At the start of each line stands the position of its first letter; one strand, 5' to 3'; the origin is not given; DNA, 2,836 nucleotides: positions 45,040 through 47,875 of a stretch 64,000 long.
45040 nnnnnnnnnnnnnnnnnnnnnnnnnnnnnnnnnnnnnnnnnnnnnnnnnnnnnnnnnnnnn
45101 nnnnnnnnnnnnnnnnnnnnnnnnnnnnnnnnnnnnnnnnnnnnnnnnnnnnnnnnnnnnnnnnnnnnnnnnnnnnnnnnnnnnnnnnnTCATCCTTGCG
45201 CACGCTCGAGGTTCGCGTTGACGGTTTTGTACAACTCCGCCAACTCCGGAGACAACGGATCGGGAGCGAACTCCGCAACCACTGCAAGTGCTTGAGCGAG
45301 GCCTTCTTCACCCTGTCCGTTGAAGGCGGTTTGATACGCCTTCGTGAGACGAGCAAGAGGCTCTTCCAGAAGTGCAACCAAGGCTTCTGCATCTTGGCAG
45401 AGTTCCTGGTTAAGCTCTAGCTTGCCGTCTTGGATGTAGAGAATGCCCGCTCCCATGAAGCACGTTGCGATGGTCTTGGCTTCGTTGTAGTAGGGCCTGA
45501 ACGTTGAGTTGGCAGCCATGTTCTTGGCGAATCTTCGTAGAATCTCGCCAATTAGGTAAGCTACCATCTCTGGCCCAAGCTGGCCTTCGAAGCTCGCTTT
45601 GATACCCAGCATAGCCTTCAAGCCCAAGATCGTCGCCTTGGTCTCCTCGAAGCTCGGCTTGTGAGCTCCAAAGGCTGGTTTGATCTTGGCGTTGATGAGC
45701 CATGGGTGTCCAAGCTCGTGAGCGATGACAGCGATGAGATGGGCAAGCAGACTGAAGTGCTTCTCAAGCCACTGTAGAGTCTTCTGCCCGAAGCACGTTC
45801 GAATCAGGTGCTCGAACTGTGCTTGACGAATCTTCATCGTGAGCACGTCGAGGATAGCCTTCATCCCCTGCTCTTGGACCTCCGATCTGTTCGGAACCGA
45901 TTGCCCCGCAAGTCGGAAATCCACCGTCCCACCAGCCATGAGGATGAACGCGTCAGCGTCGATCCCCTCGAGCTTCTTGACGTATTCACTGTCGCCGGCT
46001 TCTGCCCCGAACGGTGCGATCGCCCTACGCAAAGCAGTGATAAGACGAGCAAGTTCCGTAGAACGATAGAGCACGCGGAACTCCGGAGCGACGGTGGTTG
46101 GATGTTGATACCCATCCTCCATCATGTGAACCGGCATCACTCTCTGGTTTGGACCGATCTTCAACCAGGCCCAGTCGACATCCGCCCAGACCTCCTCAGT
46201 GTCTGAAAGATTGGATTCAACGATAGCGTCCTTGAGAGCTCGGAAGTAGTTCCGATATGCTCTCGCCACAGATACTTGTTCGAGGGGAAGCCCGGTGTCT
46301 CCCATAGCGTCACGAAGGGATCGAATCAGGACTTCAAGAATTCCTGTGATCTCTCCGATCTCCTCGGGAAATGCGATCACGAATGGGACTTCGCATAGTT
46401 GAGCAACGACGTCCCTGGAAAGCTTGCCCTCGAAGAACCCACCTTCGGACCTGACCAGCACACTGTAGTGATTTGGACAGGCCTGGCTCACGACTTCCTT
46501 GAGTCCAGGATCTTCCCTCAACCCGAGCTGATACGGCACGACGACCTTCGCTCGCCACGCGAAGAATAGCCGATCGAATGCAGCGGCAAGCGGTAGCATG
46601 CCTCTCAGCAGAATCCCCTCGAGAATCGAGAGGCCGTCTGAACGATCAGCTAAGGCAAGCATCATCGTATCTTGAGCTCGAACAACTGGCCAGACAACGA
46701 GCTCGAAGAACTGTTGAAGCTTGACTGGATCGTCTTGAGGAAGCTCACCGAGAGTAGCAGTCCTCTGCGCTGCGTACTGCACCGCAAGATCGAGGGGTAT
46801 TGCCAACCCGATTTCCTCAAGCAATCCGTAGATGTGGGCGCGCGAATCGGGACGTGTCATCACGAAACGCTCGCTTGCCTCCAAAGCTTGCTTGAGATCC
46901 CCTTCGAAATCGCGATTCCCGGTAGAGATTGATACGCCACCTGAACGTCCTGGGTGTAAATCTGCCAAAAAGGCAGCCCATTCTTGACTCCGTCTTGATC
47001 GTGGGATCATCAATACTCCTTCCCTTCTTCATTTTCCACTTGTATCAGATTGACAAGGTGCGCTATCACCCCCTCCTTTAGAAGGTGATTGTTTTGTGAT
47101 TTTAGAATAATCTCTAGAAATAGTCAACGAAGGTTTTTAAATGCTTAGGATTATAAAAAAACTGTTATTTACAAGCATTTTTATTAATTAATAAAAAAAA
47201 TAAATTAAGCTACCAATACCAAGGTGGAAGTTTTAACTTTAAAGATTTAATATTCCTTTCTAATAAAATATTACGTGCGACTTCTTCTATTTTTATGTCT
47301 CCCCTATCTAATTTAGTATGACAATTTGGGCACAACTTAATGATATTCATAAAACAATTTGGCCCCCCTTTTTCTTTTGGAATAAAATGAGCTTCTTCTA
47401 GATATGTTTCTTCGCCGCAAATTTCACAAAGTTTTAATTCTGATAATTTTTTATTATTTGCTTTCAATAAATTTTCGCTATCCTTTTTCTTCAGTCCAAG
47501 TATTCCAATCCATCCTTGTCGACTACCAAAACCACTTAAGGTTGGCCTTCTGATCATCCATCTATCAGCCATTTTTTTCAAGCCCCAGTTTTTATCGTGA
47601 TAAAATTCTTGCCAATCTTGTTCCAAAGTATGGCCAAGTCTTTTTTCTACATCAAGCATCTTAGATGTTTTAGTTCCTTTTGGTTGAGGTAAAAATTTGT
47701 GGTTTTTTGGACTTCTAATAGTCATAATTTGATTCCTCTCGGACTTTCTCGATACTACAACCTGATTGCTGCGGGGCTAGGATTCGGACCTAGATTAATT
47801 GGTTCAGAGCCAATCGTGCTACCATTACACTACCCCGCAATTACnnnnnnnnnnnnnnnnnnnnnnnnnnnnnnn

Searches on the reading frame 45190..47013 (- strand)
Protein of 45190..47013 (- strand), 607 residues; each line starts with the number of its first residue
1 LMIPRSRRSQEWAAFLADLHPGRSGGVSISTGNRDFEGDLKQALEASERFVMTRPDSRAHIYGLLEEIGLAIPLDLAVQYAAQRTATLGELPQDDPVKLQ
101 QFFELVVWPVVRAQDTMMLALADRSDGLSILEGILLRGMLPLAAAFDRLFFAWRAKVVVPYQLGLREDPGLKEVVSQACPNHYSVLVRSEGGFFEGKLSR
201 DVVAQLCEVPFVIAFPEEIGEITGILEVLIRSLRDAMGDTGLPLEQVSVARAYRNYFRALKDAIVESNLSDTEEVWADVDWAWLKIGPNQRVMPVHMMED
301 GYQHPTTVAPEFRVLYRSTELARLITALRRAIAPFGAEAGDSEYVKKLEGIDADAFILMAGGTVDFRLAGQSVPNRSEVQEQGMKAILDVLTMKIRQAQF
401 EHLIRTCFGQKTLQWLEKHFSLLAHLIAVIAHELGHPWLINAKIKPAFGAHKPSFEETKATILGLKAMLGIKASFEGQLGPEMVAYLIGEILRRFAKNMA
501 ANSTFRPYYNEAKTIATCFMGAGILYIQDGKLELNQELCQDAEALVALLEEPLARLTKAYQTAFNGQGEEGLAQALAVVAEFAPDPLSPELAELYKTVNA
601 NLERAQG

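Call 61: search_protein_families(library=padloc, proteins=[window:45190-47013:-], max_evalue=1)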
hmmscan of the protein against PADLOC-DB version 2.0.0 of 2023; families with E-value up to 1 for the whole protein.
window:45190-47013:- (607 aa): 0 families

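Call 63: search_protein_families(library=pfam, proteins=[window:45190-47013:-], max_evalue=0.1)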
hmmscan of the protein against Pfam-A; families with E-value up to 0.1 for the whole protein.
window:45190-47013:- (607 aa): 1 family
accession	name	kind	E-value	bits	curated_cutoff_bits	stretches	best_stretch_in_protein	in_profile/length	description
PF25448.1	DUF7897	-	1.7e-14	53.6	27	2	207-314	188-286/595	Domain of unknown function (DUF7897)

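Call 89: find_homologous_proteins(query=window:45190-47010:-, max_evalue=0.00001)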
Query window:45190-47010:- (606 aa): 1 proteins with E <= 0.00001 among 8000 candidates.
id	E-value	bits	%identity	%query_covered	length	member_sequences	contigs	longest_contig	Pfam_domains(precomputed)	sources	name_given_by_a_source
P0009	0.0e+0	1357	100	100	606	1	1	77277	PF25448.2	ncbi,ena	-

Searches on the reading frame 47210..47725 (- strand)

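Call 63: search_protein_families(library=pfam, proteins=[window:47210-47725:-], max_evalue=0.1)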
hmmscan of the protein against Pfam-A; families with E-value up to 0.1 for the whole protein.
window:47210-47725:- (171 aa): 4 families
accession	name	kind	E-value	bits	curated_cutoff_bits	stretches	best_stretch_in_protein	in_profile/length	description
PF01844.29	HNH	-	1.3e-07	32.1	21.4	1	100-139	1-44/47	HNH endonuclease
PF13391.12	HNH_2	-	1.3e-05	25.4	21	1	100-146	1-65/66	HNH endonuclease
PF14279.12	HNH_5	-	2e-05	24.9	27.5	1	100-139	1-43/56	HNH endonuclease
PF03352.18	Adenine_glyco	-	0.01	16.1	25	1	40-83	9-52/177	Methyladenine glycosylase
